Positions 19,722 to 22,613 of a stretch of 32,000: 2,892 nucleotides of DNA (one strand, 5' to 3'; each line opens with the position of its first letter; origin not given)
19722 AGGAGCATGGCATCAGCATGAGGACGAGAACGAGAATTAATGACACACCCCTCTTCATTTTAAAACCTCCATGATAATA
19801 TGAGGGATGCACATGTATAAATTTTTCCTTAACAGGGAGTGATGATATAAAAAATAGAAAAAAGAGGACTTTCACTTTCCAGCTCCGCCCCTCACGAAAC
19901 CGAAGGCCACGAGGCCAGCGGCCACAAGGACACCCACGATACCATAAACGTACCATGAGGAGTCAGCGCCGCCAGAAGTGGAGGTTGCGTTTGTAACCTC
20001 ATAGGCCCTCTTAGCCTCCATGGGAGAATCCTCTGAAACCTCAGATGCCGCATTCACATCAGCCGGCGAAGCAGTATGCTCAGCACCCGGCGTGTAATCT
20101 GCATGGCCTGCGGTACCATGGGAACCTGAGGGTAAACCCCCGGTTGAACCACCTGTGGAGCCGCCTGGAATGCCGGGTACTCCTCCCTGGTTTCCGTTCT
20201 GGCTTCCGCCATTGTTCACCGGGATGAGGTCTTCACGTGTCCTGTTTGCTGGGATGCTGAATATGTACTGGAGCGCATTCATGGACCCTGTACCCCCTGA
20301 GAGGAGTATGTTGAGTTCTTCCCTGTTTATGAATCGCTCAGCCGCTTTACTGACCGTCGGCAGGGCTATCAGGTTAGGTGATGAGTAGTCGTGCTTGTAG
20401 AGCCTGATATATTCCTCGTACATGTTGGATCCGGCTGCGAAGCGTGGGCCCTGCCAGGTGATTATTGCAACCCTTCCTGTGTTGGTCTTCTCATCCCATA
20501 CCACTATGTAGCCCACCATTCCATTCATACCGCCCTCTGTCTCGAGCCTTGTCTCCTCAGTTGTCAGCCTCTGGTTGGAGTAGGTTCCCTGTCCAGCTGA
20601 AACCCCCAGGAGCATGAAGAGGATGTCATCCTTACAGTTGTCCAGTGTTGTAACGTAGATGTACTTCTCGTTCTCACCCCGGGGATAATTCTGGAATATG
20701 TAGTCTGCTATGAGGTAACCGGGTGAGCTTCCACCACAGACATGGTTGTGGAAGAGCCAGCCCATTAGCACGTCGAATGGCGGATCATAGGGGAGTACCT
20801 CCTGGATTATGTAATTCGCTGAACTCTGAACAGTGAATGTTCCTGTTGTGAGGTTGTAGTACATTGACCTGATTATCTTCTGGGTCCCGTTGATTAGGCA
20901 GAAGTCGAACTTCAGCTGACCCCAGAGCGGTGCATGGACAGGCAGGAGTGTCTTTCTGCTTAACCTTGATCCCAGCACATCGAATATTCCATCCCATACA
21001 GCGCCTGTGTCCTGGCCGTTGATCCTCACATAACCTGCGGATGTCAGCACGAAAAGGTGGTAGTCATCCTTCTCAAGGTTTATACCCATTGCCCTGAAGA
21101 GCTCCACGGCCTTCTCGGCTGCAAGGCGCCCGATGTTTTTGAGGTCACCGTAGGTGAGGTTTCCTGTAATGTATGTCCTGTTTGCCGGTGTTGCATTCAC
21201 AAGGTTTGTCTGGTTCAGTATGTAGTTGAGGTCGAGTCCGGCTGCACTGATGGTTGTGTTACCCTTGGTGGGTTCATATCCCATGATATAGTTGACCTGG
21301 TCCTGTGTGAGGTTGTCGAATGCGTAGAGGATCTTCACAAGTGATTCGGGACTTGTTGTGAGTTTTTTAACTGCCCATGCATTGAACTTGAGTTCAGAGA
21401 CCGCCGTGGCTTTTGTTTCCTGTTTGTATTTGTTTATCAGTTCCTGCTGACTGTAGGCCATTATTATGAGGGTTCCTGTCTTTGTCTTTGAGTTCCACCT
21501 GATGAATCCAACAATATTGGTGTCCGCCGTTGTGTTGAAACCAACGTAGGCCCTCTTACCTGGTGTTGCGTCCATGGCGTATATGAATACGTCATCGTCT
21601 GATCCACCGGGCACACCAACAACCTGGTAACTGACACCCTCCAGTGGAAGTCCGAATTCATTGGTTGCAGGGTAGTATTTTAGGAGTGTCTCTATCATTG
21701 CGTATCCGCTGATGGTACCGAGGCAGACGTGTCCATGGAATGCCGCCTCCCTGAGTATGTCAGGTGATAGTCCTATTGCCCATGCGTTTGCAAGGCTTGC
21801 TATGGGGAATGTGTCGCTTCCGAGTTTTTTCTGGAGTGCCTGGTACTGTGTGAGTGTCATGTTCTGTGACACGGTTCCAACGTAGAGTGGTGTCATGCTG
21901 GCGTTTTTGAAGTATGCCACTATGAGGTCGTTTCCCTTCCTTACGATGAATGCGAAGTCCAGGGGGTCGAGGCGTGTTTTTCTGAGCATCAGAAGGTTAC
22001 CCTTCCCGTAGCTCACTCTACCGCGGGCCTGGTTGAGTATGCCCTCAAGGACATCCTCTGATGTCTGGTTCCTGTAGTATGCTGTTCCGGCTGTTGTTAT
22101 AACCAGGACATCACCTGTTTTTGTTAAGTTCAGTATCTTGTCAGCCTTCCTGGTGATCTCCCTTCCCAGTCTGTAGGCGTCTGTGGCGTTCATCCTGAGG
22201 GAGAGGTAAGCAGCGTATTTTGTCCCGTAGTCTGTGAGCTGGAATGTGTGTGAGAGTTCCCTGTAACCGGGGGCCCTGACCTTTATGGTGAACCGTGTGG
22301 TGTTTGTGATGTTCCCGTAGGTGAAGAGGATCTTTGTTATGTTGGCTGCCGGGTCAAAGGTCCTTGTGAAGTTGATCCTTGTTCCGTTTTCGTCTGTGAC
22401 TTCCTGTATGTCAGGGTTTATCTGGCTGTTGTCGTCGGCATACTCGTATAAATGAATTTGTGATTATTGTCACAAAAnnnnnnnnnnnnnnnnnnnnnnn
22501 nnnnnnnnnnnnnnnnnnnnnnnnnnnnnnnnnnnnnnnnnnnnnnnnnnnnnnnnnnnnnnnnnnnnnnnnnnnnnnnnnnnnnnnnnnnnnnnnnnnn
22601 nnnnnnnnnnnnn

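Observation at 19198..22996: Candidate novel cell-envelope operon: secreted beta-protein, giant tandem FmdE-like glycoprotein, secreted Zn-PLC-like enzyme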

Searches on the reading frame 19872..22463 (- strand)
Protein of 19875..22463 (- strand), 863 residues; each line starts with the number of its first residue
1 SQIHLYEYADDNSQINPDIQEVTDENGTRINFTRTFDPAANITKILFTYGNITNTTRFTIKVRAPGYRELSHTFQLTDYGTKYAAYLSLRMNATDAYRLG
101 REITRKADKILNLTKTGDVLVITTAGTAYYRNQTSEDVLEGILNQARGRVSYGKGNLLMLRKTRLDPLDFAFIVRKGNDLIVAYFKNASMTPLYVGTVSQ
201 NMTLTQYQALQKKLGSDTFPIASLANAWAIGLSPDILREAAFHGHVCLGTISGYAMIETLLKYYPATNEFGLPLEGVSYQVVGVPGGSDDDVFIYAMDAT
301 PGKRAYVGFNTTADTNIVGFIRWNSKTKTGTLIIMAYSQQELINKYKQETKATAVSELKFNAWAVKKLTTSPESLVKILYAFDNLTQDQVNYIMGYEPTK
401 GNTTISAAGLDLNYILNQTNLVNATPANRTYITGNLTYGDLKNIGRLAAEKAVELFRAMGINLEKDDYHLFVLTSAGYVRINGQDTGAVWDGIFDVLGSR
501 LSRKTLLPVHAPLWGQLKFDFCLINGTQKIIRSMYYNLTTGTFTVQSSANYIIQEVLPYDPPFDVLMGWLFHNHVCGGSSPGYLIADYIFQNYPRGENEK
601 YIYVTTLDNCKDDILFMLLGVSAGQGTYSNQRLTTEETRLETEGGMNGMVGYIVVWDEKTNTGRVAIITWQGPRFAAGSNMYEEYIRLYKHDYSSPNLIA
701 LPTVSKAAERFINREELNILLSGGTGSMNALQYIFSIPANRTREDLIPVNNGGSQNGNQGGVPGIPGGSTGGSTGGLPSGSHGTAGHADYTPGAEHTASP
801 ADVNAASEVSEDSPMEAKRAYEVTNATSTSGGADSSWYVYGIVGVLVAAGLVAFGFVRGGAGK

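Call 3: search_protein_families(library=pfam, proteins=[window:19872-22193:-], max_evalue=1)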
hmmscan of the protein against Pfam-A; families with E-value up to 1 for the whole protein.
window:19872-22193:- (773 aa): 3 families
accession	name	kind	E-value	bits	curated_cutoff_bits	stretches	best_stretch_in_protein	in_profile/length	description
PF02663.19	FmdE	-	7.2e-21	75.1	22.9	2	152-283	1-128/133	FmdE, Molybdenum formylmethanofuran dehydrogenase operon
PF25525.1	Ubiquitin_PRKD1_N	-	0.14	12.8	27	1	589-611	44-66/85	Serine/threonine-protein kinase D1-like, ubiquitin-like domain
PF13689.11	DUF4154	-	0.18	12.4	24.9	1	226-294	10-76/143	YfiR/HmsC-like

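Call 4: search_protein_families(library=ncbifam, proteins=[window:19872-22193:-], max_evalue=1)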
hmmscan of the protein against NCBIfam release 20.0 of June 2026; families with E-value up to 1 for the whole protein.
window:19872-22193:- (773 aa): 1 family
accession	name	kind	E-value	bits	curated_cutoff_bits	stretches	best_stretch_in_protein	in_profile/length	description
NF038390.1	Nsidase_PpnN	equivalog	0.17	10.6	450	1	607-654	228-275/450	nucleotide 5'-monophosphate nucleosidase PpnN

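Call 8: find_homologous_proteins(query=window:19875-22463:-)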
Query seq(863 aa) (863 aa): 189 proteins with E <= 0.001 among 8000 candidates; the best 120 are listed.
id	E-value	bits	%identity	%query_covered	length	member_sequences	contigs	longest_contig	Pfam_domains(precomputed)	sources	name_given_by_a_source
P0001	0.0e+0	1956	100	99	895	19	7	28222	PF02663.20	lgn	-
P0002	0.0e+0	1664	84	99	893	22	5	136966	PF02663.20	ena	-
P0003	0.0e+0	1663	84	99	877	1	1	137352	PF02663.20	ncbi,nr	ncbi:FmdE family protein [Methanothermobacter thermautotrophicus]|nr:FmdE family protein [Methanothe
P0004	0.0e+0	1663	84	99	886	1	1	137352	PF02663.20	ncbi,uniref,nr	ncbi:hypothetical protein DNK57_00420 [Methanothermobacter thermautotrophicus]|uniref:Formylmethanof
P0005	0.0e+0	1652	83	99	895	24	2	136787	PF02663.20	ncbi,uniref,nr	ncbi:FmdE family protein [Methanothermobacter wolfeii]|uniref:FmdE family protein n=1 Tax=Methanothe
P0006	0.0e+0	1371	85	81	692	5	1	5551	PF02663.20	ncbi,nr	ncbi:MAG: FmdE family protein, partial [Methanothermobacter sp.]|nr:FmdE family protein [Methanother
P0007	0.0e+0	1294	91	72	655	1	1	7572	PF02663.20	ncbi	ncbi:FmdE family protein, partial [Methanothermobacter sp.]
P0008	0.0e+0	1222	64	99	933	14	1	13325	PF02663.20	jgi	-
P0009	0.0e+0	1074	58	99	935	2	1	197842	PF02663.20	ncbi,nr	ncbi:MAG: hypothetical protein PWQ74_297 [Methanobacteriaceae archaeon]|nr:hypothetical protein [Met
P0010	3.8e-292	990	55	99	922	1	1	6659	PF02663.20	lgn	-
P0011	7.8e-288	975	54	99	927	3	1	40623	PF02663.20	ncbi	ncbi:MAG: FmdE family protein [Methanothermobacter tenebrarum]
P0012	9.1e-286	968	53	99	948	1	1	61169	PF02663.20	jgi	-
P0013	1.6e-285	968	52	99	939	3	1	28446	PF02663.20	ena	-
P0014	2.0e-282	957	63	76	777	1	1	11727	PF02663.20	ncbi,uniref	ncbi:FmdE family protein, partial [Methanobacterium alcaliphilum]|uniref:FmdE family protein n=1 Tax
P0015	3.5e-280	950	54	99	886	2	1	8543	PF02663.20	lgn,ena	-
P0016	2.0e-279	947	53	99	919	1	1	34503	PF02663.20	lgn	-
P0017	3.7e-278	943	53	99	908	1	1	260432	PF02663.20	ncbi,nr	ncbi:MAG: metal-binding protein [Methanobacteriaceae archaeon]|nr:metal-binding protein [Methanobact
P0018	2.3e-274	931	52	99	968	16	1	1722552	PF02663.20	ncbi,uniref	ncbi:FmdE family protein [Methanothermobacter sp. KEPCO 2]|uniref:FmdE family protein n=1 Tax=Methan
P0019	6.5e-268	909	55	86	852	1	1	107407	PF02663.20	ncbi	ncbi:FmdE family protein, partial [Methanothermobacter tenebrarum]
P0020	2.2e-266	904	51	99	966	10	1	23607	PF02663.20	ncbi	-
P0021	2.7e-265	901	53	89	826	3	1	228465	PF02663.20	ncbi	ncbi:MAG: FmdE family protein, partial [Methanothermobacter tenebrarum]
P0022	3.6e-259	881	50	99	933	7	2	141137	PF02663.20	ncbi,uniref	ncbi:FmdE family protein [Methanothermobacter sp.]|uniref:FmdE family protein n=1 Tax=Methanothermob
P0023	8.0e-252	856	51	99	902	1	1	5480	PF02663.20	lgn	-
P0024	2.6e-250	851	54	86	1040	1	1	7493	PF02663.20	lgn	-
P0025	3.2e-250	851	49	99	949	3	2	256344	PF02663.20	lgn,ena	-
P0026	2.9e-245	835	49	99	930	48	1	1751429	PF02663.20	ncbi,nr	ncbi:hypothetical protein ISG35_06415 [Methanothermobacter thermautotrophicus]|nr:hypothetical prote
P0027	7.6e-239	813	48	99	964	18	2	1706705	PF02663.20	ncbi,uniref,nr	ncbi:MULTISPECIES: FmdE family protein [Methanothermobacter]|uniref:FmdE family protein n=1 Tax=Meth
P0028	7.4e-235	800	47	99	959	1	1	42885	PF02663.20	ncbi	ncbi:MAG: FmdE family protein [Methanomicrobiales archaeon]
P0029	7.2e-234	797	46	99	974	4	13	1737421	PF02663.20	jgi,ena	jgi:formylmethanofuran dehydrogenase subunit E-like metal-binding protein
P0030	1.8e-232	792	47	99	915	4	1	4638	PF02663.20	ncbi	-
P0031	1.1e-231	790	46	99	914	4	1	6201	PF02663.20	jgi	-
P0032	1.6e-231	789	47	99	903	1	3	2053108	PF02663.20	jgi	jgi:formylmethanofuran dehydrogenase subunit E-like metal-binding protein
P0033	2.9e-231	788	48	99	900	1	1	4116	PF02663.20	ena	-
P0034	3.3e-231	788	47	99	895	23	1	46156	PF02663.20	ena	-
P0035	7.4e-231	787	46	99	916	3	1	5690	PF02663.20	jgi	-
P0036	7.3e-226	770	46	99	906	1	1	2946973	PF02663.20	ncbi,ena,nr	nr:FmdE family protein [uncultured Methanobacterium sp.]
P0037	2.8e-225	768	48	99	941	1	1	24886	PF02663.20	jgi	jgi:formylmethanofuran dehydrogenase subunit E-like metal-binding protein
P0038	1.1e-223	763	47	99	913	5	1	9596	PF02663.20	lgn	-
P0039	3.8e-223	761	46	99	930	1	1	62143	PF02663.20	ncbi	-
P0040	2.1e-222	759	45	99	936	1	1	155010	PF02663.20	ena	-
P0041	3.6e-222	758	46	99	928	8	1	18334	PF02663.20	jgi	-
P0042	1.1e-221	756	46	99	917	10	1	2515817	PF02663.20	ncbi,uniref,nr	ncbi:FmdE family protein [Methanobacterium subterraneum]|uniref:FmdE family protein n=1 Tax=Methanob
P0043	1.0e-219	750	47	99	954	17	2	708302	PF02663.20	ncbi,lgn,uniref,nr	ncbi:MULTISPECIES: FmdE family protein [Methanobacterium]|uniref:FmdE family protein n=1 Tax=Methano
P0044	1.4e-219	750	45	99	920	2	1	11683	PF02663.20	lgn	-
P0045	3.5e-219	748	46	99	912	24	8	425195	PF02663.20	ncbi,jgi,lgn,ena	jgi:formylmethanofuran dehydrogenase subunit E-like metal-binding protein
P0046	7.7e-218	744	46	99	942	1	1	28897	PF02663.20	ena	-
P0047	7.7e-216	737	45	99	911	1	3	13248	PF02663.20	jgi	-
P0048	8.6e-216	737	44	99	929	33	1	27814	PF02663.20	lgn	-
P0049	9.3e-216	737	46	99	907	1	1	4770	PF02663.20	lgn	-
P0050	2.3e-215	736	45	99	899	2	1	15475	PF02663.20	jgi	-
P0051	8.9e-214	730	46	99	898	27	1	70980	PF02663.20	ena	-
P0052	9.7e-213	727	46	99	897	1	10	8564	PF02663.20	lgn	-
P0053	1.2e-212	727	46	99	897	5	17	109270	PF02663.20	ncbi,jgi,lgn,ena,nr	ncbi:MAG TPA: FmdE family protein [Methanobacterium sp.]|nr:FmdE family protein [Methanobacterium sp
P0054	1.3e-212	727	45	99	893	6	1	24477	PF02663.20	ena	-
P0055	1.3e-212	726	45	99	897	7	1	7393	PF02663.20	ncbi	-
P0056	5.7e-212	724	45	99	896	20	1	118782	PF02663.20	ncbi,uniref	ncbi:FmdE family protein [Methanobacterium sp. MZD130B]|uniref:FmdE family protein n=1 Tax=Methanoba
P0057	1.5e-211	723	45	98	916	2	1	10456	PF02663.20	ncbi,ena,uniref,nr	ncbi:FmdE family protein [uncultured Methanobacterium sp.]|uniref:FmdE family protein n=1 Tax=uncult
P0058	6.0e-211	721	43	99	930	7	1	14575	PF02663.20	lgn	-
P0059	8.2e-211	721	45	99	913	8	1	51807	PF02663.20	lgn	-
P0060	9.9e-210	717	43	99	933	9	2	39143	PF02663.20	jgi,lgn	-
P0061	2.9e-209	715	45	99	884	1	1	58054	PF02663.20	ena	-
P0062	5.1e-209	715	46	99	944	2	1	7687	PF02663.20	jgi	-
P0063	1.1e-208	714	45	99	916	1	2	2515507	PF02663.20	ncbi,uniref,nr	ncbi:FmdE family protein [Methanobacterium petrolearium]|uniref:FmdE family protein n=1 Tax=Methanob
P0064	9.0e-207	707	43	99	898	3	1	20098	PF02663.20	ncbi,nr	ncbi:MAG: hypothetical protein KO202_00660 [Methanobacteriaceae archaeon]|nr:hypothetical protein [M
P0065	1.2e-206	707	45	99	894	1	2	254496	PF02663.20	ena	-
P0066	1.5e-206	706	46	87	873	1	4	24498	PF02663.20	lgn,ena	-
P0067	1.7e-206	706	44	99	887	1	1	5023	PF02663.20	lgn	-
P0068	2.8e-206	706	46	86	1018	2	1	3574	PF02663.20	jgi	jgi:formylmethanofuran dehydrogenase subunit E-like metal-binding protein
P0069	1.9e-204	699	42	99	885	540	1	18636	PF02663.20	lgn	-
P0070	5.2e-204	698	44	99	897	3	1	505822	PF02663.20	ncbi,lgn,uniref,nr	ncbi:FmdE family protein [Methanobacterium sp.]|uniref:FmdE family protein n=1 Tax=Methanobacterium 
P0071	1.2e-201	690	43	98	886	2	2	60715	PF02663.20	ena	-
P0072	2.9e-201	689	49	74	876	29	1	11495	PF02663.20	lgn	-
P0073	1.9e-200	686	44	99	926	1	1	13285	PF02663.20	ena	-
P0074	3.0e-200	686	44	99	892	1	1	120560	PF02663.20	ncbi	ncbi:MAG: FmdE family protein [Methanobacterium formicicum]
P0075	3.0e-200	686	43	99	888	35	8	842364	PF02663.20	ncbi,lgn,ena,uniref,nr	ncbi:FmdE family protein [Methanobacterium formicicum]|uniref:FmdE family protein n=1 Tax=Methanobac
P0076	3.1e-200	686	44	99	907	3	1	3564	PF02663.20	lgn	-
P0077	3.5e-200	685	48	76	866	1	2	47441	PF02663.20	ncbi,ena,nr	ncbi:MAG: hypothetical protein IKE95_02470 [Methanobrevibacter sp.]|nr:hypothetical protein [Methano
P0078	1.1e-199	684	48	74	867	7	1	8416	PF02663.20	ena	-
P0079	1.2e-199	684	43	99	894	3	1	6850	PF02663.20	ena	-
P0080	1.4e-199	683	48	76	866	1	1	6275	PF02663.20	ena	-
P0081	3.2e-199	682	48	76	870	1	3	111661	PF02663.20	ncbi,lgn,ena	-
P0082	3.4e-199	682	43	90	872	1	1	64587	PF02663.20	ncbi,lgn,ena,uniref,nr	ncbi:FmdE family protein [uncultured Methanobrevibacter sp.]|uniref:FmdE family protein n=1 Tax=uncu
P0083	4.3e-199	682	49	75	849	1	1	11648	PF02663.20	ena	-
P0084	5.0e-199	682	48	76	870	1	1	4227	PF02663.20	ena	-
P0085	1.7e-198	680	43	89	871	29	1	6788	PF02663.20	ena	-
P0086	1.9e-198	680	48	76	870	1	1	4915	PF02663.20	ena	-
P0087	1.1e-197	677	43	92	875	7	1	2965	PF02663.20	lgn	-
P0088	1.7e-197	676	44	88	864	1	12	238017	PF02663.20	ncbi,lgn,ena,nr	ncbi:MAG: hypothetical protein IJF83_06260 [Methanobrevibacter sp.]|nr:hypothetical protein [Methano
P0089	1.1e-196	674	42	99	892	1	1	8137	PF02663.20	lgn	-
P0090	1.9e-196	673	48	77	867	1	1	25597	PF02663.20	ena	-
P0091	3.3e-196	672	41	98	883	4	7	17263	PF02663.20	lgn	-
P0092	8.9e-196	671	49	74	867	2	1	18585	PF02663.20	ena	-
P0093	1.3e-194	667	44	99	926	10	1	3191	PF02663.20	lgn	-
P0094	1.5e-194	667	48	78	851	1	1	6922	PF02663.20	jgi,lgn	-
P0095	2.6e-194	666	48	74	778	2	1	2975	PF02663.20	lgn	-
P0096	4.1e-194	665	48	78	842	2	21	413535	PF02663.20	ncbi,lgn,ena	-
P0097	4.2e-194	665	48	78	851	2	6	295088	PF02663.20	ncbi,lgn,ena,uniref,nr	ncbi:FmdE family protein [Methanobrevibacter sp.]|uniref:FmdE family protein n=1 Tax=Methanobrevibac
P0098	5.5e-194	665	49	76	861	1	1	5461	PF02663.20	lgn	-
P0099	2.7e-193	663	41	98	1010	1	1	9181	PF02663.20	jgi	jgi:formylmethanofuran dehydrogenase subunit E-like metal-binding protein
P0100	3.3e-193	662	48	80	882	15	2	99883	PF02663.20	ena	-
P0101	1.1e-192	661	47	75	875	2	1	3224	PF02663.20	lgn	-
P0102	1.4e-192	660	44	88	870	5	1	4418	PF02663.20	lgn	-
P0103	1.4e-190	654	41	98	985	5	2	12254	PF02663.20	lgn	-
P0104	5.9e-190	652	41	99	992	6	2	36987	PF02663.20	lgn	-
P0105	1.6e-189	650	43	88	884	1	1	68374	PF02663.20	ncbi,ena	-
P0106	1.8e-189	650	44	89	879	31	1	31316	PF02663.20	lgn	-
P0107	3.9e-189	649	43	99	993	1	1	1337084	PF02663.20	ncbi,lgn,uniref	ncbi:FmdE family protein [Methanobacterium oryzae]|uniref:FmdE family protein n=1 Tax=Methanobacteri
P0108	9.7e-189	648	47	76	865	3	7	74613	PF02663.20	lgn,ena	-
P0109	1.8e-188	647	43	88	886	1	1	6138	PF02663.20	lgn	-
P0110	1.8e-188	647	44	88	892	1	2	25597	PF02663.20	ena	-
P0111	2.8e-188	646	41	99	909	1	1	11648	PF02663.20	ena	-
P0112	5.5e-187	642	41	99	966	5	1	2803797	PF02663.20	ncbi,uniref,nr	ncbi:FmdE family protein [Methanobacterium ferruginis]|uniref:FmdE family protein n=1 Tax=Methanobac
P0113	8.5e-187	641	42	99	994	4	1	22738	PF02663.20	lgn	-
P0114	2.4e-186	640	41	99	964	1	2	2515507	PF02663.20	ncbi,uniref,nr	ncbi:FmdE family protein [Methanobacterium petrolearium]|uniref:FmdE family protein n=1 Tax=Methanob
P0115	2.0e-185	637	45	85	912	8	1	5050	PF02663.20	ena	-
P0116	4.2e-185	636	44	88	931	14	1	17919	PF02663.20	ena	-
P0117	4.0e-184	632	41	95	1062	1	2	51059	PF02663.20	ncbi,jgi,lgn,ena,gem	-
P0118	1.0e-183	631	39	99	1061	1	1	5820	PF02663.20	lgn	-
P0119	1.3e-183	631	42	99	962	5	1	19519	PF02663.20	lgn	-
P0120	1.7e-183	630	49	77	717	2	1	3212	PF02663.20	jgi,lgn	-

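Call 10: find_encoding_contigs(protein=P0001, flank=6000, max_places=6)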
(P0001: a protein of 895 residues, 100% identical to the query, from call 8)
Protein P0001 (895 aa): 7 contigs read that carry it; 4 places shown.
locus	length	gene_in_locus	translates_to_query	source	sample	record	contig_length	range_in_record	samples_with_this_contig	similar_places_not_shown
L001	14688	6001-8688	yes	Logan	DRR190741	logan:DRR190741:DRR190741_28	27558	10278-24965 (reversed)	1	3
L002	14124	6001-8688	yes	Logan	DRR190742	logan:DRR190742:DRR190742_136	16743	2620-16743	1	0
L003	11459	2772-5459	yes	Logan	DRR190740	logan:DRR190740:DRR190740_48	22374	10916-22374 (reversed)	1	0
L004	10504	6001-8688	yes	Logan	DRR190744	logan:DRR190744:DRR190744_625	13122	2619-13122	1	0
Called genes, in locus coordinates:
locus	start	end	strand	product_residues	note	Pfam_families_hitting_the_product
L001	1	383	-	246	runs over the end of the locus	PF00230:MIP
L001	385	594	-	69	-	PF09947:DUF2180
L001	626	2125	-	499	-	PF09959:DUF2193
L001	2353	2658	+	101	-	PF10967:DUF2769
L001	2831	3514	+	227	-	PF04055:Radical_SAM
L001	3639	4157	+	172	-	-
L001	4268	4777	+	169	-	-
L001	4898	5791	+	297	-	-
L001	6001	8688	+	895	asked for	PF02663:FmdE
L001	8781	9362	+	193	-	PF00882:Zn_dep_PLPC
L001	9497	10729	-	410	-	PF00155:Aminotran_1_2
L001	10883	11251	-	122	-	PF05168:HEPN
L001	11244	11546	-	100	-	PF01909:NTP_transf_2, PF18765:Polbeta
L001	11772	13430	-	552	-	PF00749:tRNA-synt_1c, PF03950:tRNA-synt_1c_C, PF20974:tRNA-synt_1c_C2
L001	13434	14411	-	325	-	PF00348:polyprenyl_synt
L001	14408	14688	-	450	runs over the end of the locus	PF00753:Lactamase_B, PF12706:Lactamase_B_2, PF22505:RNase_J_b_CASP, PF07521:RMMBL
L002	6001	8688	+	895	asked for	PF02663:FmdE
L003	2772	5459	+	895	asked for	PF02663:FmdE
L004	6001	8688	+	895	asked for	PF02663:FmdE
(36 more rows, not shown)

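Call 16: find_encoding_contigs(protein=P0026, flank=8000, max_places=2)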
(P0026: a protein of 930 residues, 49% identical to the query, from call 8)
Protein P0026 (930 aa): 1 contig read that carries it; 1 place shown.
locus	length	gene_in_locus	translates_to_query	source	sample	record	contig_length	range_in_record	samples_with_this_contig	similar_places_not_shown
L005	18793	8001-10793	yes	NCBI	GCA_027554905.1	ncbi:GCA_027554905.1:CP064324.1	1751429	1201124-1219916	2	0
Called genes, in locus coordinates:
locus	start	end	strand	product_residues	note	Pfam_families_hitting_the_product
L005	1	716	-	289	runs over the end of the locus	PF01678:DAP_epimerase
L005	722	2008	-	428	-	PF00278:Orn_DAP_Arg_deC, PF02784:Orn_Arg_deC_N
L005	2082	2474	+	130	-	PF00293:NUDIX, PF14815:NUDIX_4 (weak)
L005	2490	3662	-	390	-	PF00202:Aminotran_3, PF00155:Aminotran_1_2 (weak)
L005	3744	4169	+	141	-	PF00160:Pro_isomerase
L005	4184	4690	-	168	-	PF13185:GAF_2, PF01590:GAF (weak)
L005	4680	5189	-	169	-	-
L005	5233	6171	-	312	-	PF07934:OGG_N, PF00730:HhH-GPD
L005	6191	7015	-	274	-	PF00977:His_biosynth, PF05690:ThiG (faint), PF03060:NMO (faint), PF04309:G3P_antiterm (faint)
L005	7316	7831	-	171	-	PF02663:FmdE, PF01258:zf-dskA_traR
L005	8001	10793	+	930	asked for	PF02663:FmdE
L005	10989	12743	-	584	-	PF00270:DEAD (faint), PF04851:ResIII, PF06733:DEAD_2 (weak), PF13307:Helicase_C_2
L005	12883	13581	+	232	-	PF00590:TP_methylase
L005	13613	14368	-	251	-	PF01022:HTH_5, PF12802:MarR_2, PF13412:HTH_24 (faint), PF13463:HTH_27 (weak), PF01047:MarR (faint), PF12840:HTH_20 (weak), PF02830:V4R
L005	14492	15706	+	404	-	PF00753:Lactamase_B (weak), PF19583:ODP, PF00258:Flavodoxin_1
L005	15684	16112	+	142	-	PF02915:Rubrerythrin, PF00210:Ferritin (weak)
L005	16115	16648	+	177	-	PF27323:RdxA_C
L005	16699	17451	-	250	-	-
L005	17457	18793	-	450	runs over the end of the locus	PF01266:DAO (faint), PF01946:Thi4 (faint), PF03486:HI0933_like (faint), PF07992:Pyr_redox_2, PF13434:Lys_Orn_oxgnase (faint), PF13738:Pyr_redox_3, PF00070:Pyr_redox, PF02852:Pyr_redox_dim, +2 more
